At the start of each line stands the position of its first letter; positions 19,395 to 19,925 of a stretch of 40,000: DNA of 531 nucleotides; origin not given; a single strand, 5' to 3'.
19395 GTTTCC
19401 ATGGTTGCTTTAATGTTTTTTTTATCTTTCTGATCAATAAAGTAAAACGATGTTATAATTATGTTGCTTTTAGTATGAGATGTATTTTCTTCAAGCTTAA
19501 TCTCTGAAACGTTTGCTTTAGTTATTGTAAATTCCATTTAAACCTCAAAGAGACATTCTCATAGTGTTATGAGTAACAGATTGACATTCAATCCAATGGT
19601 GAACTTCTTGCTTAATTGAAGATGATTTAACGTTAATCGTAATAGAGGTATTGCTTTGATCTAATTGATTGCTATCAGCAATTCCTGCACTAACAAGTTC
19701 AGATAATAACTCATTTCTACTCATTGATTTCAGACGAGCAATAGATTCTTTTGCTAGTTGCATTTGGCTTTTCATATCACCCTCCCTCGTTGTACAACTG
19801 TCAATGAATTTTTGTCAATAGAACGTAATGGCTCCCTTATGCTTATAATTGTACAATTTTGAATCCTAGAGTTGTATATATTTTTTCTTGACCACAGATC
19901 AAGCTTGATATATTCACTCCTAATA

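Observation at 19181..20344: Toxin / small protein / SecB-like chaperone cassette with an ART-like toxin, in the rexAB slot next to cI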

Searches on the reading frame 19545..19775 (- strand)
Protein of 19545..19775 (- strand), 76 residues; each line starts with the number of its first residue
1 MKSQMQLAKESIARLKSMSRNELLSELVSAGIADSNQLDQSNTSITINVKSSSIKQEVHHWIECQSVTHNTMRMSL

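Call 3: search_protein_families(library=pfam, proteins=[window:19545-19775:-], max_evalue=1)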
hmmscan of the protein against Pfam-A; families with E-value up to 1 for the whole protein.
window:19545-19775:- (76 aa): 2 families
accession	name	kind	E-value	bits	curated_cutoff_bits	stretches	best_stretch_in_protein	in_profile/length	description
PF17574.7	TA_inhibitor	-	0.03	14.8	27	1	29-76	5-51/89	Inhibitor of toxin/antitoxin system (Gp4.5)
PF18016.8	SAM_3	-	0.22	11.9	22.6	1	45-73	4-30/65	SAM domain (Sterile alpha motif)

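Call 4: search_protein_families(library=phrogs, proteins=[window:19545-19775:-], max_evalue=0.1)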
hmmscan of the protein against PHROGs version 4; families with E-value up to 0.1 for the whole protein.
window:19545-19775:- (76 aa): 0 families

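Call 5: search_protein_families(library=padloc, proteins=[window:19545-19775:-], max_evalue=1)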
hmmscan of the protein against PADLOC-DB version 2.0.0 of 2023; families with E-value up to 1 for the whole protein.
window:19545-19775:- (76 aa): 2 families
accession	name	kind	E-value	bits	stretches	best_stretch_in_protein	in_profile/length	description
PDLC03734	oMTase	-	0.0063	13.5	1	14-63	392-440/444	orphan methyltransferase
PDLC01352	Cas6f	-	0.03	12.6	1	9-72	103-166/183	"CAS-I,CAS-II,CAS-III,CAS-IV,CAS-V,CAS-VI; crRNAmaturation"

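Call 6: search_protein_families(library=ncbifam, proteins=[window:19545-19775:-], max_evalue=1)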
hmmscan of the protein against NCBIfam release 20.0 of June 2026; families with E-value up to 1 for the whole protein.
window:19545-19775:- (76 aa): 1 family
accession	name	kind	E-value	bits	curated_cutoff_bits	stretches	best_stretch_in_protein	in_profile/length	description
NF040708.3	Siroheme_Dcarb_AhbA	equivalog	0.0058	16.4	140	1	9-73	31-93/144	siroheme decarboxylase subunit alpha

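Call 54: search_protein_families(library=padloc, proteins=[window:19545-19775:-], max_evalue=1)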
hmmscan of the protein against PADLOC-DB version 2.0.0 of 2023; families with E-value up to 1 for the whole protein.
window:19545-19775:- (76 aa): 2 families
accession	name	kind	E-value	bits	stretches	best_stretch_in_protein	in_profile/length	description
PDLC03734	oMTase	-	0.0063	13.5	1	14-63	392-440/444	orphan methyltransferase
PDLC01352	Cas6f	-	0.03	12.6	1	9-72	103-166/183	"CAS-I,CAS-II,CAS-III,CAS-IV,CAS-V,CAS-VI; crRNAmaturation"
